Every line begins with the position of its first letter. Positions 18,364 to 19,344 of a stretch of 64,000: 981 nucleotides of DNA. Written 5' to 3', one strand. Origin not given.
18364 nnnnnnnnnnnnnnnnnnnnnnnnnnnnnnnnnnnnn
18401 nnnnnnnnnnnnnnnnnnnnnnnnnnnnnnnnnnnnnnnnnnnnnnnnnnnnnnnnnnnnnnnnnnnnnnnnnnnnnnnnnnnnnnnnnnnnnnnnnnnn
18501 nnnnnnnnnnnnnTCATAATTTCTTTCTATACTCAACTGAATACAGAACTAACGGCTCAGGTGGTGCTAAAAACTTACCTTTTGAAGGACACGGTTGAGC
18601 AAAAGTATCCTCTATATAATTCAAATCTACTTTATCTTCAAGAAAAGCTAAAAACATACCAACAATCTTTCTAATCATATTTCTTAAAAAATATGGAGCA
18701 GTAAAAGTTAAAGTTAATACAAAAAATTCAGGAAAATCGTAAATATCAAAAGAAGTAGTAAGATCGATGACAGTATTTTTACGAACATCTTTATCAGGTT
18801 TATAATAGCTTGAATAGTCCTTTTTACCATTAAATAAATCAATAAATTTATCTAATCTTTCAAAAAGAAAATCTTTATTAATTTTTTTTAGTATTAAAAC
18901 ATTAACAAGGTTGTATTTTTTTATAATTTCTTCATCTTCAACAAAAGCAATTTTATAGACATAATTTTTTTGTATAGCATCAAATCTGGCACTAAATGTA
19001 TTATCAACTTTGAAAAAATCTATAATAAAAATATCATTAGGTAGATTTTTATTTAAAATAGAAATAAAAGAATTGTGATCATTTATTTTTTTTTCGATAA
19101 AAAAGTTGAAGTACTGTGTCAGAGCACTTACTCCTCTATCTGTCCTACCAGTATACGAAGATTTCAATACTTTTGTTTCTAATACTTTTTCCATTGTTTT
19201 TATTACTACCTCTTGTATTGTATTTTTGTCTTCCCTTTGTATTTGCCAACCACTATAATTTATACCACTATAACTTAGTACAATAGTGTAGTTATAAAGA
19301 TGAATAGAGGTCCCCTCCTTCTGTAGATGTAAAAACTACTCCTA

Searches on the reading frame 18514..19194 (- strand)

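Call 75: search_protein_families(library=pfam, proteins=[window:18514-19194:-], max_evalue=0.000001)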
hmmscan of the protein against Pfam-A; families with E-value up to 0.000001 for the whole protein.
window:18514-19194:- (226 aa): 1 family
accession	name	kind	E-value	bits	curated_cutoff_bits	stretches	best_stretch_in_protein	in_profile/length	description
PF01416.25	PseudoU_synth_1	-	4.3e-14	53.3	23.3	1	120-222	4-107/108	tRNA pseudouridine synthase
